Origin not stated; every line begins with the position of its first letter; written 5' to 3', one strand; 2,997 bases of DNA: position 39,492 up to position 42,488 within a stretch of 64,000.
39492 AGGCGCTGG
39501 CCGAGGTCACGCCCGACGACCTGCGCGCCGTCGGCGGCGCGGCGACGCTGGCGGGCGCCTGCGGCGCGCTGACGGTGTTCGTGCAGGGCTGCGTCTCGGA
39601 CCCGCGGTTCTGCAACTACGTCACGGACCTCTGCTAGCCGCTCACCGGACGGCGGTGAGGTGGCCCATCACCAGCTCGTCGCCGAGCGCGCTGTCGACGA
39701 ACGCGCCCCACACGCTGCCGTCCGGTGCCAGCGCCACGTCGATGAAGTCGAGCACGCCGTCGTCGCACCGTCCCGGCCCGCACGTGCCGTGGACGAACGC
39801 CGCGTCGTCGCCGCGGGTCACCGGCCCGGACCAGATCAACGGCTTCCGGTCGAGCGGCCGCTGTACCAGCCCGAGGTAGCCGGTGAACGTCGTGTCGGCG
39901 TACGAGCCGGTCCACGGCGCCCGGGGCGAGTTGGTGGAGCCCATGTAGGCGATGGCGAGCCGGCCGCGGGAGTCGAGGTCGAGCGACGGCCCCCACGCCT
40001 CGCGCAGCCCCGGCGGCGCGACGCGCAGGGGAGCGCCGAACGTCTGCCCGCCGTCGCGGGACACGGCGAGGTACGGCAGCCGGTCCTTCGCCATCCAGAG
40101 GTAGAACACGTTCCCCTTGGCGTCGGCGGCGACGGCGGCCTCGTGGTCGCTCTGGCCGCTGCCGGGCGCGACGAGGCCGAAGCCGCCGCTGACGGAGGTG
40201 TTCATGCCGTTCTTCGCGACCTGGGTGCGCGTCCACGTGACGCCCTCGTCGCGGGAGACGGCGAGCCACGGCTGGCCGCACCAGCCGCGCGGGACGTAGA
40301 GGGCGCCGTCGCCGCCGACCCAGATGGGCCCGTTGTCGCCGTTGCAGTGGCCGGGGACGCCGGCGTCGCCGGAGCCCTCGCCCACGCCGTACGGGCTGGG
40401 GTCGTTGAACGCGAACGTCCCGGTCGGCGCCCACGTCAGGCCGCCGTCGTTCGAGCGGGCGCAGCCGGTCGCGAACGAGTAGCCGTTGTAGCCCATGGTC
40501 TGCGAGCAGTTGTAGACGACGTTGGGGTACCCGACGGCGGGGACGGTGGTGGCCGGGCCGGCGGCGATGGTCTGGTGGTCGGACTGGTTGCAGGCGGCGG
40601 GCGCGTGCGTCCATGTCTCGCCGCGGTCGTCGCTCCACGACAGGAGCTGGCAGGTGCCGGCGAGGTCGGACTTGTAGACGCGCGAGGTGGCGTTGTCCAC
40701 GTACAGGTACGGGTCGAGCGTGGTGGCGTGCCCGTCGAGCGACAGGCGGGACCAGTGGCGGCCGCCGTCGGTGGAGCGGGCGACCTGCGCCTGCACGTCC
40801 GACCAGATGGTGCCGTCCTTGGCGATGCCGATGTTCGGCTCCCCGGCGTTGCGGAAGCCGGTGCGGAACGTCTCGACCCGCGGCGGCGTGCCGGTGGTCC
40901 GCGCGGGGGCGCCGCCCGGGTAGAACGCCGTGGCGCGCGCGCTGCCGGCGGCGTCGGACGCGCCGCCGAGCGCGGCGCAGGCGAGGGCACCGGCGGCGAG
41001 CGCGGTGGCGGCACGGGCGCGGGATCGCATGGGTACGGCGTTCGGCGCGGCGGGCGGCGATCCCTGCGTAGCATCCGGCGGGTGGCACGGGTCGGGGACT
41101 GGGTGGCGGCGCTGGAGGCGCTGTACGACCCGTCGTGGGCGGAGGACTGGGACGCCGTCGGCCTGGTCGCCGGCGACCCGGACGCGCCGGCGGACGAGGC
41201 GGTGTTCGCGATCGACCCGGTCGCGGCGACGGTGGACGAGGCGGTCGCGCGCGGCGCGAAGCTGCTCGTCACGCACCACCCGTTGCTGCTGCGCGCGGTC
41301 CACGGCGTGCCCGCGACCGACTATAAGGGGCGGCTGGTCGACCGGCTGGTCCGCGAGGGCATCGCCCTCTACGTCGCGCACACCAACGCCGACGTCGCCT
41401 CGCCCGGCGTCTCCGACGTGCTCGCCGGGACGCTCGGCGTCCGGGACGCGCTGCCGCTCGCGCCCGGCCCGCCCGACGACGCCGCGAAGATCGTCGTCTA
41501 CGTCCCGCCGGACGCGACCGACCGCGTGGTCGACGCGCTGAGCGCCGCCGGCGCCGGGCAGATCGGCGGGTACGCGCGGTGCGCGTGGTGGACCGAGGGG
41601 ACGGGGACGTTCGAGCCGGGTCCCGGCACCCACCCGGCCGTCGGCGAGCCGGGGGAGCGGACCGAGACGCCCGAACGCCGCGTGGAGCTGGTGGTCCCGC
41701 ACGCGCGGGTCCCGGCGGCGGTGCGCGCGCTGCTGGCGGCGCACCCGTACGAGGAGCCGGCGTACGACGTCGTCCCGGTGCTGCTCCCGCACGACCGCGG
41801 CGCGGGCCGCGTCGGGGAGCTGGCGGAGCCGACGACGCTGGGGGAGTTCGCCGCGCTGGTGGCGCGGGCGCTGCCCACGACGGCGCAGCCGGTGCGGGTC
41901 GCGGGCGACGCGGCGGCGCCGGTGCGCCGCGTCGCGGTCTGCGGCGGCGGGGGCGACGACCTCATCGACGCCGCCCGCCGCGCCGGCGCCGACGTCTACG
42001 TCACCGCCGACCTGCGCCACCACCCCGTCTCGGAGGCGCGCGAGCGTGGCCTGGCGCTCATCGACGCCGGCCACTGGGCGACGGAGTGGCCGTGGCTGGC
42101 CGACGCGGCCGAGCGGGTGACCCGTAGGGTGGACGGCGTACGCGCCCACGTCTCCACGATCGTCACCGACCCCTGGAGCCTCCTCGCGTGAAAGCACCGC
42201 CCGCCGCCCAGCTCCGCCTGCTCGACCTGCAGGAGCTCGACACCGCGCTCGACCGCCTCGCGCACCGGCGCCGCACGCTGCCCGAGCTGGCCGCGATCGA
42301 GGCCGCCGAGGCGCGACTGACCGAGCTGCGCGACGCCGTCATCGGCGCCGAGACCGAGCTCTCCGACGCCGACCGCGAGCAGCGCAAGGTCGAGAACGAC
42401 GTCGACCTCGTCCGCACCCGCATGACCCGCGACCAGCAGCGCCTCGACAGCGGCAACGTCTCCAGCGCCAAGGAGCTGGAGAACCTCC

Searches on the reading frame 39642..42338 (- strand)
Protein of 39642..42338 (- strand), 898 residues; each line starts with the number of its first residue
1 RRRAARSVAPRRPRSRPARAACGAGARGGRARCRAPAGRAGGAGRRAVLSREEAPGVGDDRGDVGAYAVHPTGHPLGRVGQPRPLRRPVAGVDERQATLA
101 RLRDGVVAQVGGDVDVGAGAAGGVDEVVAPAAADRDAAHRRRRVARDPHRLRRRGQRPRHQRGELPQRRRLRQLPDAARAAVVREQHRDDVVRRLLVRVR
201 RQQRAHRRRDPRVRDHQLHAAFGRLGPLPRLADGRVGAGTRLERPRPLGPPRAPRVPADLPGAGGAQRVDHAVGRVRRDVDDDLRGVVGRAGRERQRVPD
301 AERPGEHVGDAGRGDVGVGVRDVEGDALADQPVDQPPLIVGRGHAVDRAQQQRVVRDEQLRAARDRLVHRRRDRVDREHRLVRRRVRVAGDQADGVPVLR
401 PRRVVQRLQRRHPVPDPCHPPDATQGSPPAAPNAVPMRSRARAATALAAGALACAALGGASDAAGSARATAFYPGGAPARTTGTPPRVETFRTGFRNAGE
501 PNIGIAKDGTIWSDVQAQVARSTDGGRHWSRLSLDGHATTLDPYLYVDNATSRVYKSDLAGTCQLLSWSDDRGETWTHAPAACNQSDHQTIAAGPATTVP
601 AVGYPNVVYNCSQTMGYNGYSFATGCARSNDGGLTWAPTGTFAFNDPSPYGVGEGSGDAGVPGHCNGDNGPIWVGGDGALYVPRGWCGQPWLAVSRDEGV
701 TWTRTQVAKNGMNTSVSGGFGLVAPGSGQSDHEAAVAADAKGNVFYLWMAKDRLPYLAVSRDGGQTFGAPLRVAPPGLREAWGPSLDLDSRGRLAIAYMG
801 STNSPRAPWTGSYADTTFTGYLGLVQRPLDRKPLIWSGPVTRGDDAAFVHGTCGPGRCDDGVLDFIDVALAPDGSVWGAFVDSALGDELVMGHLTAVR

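Call 83: search_protein_families(library=pfam, proteins=[window:39642-42338:-], max_evalue=0.00001)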
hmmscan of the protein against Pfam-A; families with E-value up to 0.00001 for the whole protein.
window:39642-42338:- (898 aa): 2 families
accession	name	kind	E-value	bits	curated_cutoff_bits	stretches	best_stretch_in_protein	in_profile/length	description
PF02012.26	BNR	-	1.6e-08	33.7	27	0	568-577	2-11/12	BNR/Asp-box repeat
PF13088.12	BNR_2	-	1.8e-08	34.6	31.4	0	505-580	126-201/277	BNR repeat-like domain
